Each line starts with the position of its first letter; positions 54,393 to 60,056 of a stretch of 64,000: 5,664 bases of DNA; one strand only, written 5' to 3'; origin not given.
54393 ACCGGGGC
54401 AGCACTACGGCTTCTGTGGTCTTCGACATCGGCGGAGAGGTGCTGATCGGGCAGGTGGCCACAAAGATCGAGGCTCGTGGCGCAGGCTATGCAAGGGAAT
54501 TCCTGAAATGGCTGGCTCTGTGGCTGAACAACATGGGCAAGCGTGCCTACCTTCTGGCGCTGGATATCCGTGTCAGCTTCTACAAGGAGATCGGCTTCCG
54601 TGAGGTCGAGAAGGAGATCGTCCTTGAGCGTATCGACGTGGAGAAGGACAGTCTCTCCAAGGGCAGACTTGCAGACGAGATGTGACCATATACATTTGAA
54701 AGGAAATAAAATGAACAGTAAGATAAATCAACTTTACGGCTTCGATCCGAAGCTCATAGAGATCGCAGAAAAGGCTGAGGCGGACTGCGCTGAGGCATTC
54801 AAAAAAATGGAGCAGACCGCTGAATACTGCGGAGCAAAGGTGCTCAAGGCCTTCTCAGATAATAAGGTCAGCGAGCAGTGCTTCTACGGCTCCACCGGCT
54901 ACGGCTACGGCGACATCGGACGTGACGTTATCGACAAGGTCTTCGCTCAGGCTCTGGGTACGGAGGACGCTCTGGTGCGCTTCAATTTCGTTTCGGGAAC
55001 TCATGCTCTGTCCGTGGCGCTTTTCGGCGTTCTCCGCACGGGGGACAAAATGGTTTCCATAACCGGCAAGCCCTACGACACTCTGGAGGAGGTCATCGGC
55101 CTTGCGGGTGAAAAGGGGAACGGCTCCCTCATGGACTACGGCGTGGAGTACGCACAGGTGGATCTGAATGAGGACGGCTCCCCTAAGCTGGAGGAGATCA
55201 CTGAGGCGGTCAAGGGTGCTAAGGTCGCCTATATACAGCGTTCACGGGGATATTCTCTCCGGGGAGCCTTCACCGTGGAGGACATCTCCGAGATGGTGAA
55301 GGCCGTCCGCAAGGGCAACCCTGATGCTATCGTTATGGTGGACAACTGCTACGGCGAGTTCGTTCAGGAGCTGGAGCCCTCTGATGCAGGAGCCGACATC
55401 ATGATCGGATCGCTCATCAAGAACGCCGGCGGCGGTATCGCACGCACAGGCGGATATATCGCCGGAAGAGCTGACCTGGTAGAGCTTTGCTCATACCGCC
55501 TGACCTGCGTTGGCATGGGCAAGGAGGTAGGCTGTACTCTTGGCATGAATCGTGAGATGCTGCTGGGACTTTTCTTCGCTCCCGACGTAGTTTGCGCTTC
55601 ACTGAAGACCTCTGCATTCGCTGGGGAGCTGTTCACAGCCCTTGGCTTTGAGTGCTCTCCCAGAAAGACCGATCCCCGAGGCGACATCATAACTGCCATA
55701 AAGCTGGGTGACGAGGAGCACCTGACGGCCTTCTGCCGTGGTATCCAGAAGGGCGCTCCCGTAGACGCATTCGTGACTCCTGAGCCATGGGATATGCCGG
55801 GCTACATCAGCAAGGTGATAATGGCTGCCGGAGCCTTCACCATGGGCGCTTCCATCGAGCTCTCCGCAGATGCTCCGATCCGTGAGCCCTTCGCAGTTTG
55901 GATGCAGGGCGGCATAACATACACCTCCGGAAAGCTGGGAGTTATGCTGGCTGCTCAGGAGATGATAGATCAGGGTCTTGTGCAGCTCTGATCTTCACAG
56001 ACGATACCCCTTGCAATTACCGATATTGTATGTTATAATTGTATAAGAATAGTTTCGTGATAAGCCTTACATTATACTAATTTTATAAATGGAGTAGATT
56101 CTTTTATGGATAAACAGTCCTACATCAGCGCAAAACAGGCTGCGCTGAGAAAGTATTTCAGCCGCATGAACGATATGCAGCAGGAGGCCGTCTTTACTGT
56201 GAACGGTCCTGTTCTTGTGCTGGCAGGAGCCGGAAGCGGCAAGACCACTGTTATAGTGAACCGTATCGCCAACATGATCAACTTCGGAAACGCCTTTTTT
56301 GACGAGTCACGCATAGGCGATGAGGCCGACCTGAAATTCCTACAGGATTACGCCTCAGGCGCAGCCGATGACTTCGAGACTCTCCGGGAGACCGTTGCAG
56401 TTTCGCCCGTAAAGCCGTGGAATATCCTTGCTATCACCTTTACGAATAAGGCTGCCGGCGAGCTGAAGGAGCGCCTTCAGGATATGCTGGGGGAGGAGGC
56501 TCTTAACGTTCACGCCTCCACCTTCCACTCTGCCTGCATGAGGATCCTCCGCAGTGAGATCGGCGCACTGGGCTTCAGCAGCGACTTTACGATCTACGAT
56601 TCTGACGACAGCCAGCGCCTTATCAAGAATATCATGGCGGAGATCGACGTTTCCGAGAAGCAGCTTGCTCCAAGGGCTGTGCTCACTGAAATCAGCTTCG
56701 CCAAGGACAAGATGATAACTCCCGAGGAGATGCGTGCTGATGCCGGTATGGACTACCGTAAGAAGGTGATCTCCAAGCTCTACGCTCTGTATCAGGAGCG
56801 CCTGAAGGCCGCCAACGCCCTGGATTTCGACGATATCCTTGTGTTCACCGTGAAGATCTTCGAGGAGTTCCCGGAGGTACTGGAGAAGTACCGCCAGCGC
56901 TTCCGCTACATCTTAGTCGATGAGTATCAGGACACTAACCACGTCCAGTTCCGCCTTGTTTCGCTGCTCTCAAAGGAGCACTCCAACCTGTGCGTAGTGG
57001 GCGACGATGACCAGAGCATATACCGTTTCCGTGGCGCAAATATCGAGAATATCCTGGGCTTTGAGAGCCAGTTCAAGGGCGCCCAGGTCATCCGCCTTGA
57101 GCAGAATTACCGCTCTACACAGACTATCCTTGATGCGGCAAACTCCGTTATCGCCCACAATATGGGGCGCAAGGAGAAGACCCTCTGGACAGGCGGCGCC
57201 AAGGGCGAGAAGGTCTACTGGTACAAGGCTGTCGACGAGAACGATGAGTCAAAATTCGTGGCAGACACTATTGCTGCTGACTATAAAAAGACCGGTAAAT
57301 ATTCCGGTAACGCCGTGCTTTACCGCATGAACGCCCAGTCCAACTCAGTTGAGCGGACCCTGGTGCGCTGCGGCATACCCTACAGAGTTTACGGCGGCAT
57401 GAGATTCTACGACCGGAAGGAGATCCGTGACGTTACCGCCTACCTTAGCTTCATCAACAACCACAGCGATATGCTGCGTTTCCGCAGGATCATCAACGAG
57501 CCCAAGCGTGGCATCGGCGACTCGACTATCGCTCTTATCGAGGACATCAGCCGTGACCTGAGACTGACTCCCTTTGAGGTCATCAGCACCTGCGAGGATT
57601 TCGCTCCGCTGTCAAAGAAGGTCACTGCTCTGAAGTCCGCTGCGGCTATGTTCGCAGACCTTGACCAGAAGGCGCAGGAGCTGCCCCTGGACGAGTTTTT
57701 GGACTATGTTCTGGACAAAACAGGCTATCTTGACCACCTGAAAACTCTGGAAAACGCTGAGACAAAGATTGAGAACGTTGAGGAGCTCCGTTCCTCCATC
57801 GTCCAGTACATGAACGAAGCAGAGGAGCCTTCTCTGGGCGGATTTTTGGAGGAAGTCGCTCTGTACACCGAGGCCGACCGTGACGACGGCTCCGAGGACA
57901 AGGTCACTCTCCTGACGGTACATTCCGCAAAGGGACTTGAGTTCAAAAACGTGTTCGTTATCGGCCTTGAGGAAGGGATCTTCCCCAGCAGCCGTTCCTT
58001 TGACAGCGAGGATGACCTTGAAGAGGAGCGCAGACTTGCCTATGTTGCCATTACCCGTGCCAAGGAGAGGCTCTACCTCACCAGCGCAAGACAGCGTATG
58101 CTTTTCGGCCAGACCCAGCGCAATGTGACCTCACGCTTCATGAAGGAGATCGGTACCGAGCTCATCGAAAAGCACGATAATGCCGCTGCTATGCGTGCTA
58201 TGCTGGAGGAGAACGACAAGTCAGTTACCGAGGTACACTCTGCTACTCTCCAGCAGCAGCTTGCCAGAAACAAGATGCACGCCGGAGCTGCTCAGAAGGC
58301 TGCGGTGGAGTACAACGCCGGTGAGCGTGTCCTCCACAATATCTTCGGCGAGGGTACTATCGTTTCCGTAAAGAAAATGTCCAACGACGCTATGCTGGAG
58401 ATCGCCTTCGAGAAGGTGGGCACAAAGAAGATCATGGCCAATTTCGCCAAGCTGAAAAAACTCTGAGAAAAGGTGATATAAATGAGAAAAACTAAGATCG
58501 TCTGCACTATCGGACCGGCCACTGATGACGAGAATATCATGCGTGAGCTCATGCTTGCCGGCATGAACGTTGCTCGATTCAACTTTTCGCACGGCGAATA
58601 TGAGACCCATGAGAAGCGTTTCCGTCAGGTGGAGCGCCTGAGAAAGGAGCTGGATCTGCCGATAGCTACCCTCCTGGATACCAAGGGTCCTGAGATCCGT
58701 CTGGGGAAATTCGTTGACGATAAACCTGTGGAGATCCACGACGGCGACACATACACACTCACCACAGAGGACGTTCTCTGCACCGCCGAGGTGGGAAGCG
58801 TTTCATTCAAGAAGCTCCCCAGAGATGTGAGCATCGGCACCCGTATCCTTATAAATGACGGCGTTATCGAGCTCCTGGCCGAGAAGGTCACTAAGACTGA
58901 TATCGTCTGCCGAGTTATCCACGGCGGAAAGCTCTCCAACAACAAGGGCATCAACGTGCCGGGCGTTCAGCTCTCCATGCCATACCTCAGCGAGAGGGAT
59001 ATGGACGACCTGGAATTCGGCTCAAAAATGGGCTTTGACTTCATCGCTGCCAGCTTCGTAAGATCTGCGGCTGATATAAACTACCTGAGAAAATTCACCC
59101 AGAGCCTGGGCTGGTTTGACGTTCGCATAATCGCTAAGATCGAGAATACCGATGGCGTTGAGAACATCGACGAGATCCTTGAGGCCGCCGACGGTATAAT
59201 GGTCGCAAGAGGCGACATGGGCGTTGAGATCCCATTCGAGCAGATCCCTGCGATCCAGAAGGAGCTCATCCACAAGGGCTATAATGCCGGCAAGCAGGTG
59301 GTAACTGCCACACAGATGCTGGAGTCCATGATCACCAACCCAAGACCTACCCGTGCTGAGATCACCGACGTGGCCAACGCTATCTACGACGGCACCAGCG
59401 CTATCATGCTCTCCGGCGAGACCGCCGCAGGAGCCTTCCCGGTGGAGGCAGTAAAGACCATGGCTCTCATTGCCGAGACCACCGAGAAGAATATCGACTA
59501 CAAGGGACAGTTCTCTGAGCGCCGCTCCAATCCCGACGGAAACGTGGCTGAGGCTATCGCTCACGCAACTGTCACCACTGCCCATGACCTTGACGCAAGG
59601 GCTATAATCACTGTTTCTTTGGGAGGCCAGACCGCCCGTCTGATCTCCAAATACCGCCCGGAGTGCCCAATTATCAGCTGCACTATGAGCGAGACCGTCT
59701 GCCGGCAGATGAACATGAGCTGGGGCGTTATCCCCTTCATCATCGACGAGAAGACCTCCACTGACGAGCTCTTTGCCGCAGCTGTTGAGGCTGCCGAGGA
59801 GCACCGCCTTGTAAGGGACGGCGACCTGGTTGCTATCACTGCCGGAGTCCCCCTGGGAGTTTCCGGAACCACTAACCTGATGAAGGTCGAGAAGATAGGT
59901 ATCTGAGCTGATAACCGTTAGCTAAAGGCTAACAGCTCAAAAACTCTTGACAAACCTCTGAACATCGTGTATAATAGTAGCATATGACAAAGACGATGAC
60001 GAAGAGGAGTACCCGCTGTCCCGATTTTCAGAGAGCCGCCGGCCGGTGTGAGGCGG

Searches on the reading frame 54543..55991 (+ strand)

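Call 91: search_protein_families(library=pfam, proteins=[window:54543-55991:+], max_evalue=0.0001)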
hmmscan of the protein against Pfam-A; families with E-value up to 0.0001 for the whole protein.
window:54543-55991:+ (482 aa): 2 families
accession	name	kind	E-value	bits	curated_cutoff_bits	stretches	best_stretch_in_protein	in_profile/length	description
PF06838.17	Met_gamma_lyase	-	8.8e-168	558.5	24.2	1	73-474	3-404/405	Methionine gamma-lyase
PF01053.26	Cys_Met_Meta_PP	-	3.4e-06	26.3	27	1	117-310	41-215/381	Cys/Met metabolism PLP-dependent enzyme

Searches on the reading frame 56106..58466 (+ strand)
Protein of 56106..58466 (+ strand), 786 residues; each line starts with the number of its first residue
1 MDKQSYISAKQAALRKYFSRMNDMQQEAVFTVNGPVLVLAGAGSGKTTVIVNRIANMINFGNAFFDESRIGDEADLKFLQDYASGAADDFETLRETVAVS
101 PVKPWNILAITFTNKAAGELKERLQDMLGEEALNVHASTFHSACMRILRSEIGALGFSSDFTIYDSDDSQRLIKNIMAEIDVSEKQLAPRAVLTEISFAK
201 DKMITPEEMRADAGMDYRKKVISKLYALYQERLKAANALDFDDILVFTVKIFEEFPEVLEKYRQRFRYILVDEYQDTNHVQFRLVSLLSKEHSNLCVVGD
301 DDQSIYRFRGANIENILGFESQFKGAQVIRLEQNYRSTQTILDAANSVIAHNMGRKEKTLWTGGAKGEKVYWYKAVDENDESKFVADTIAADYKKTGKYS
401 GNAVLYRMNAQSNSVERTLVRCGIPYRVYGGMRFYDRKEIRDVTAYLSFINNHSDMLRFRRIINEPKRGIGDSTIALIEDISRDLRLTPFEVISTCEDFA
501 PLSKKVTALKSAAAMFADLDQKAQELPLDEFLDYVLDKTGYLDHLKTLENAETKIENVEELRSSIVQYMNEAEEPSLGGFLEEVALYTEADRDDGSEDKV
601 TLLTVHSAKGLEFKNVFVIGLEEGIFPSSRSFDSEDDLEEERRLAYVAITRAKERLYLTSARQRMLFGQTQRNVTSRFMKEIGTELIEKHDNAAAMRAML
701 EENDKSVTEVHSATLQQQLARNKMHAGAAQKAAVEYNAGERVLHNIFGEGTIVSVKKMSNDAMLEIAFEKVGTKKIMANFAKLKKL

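Call 91: search_protein_families(library=pfam, proteins=[window:56106-58466:+], max_evalue=0.0001)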
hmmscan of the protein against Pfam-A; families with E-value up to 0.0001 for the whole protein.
window:56106-58466:+ (786 aa): 7 families
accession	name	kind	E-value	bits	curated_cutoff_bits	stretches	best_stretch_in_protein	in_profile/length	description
PF00580.27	UvrD-helicase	-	7.2e-85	285.4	23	2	98-324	39-271/271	UvrD/REP helicase N-terminal domain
PF13361.12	UvrD_C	-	1.7e-80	271.5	25.6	1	329-662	1-349/350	UvrD-like helicase C-terminal domain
PF13245.12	AAA_19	-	1.9e-21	77.1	25.1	1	105-309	42-134/134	AAA domain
PF21196.3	PcrA_UvrD_tudor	-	7.6e-13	48.5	23.9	1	739-785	2-48/48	PcrA/UvrD tudor domain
PF13538.12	UvrD_C_2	-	4.1e-11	43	27.4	1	600-659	2-52/52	UvrD-like helicase C-terminal domain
PF01443.25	Viral_helicase1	-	1.5e-10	41.7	21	0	577-658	153-226/228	Viral superfamily 1 RNA helicase core domain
PF13086.12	AAA_11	-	2.1e-05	24.9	27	0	24-280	5-228/257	AAA domain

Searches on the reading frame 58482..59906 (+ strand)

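Call 91: search_protein_families(library=pfam, proteins=[window:58482-59906:+], max_evalue=0.0001)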
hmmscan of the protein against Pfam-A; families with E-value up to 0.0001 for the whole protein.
window:58482-59906:+ (474 aa): 2 families
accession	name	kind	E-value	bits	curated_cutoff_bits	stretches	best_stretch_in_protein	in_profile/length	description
PF00224.27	PK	-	2.7e-127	424.8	30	1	1-324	1-328/328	Pyruvate kinase, barrel domain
PF02887.21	PK_C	-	3.2e-42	143.6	28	1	357-469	1-113/114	Pyruvate kinase, alpha/beta domain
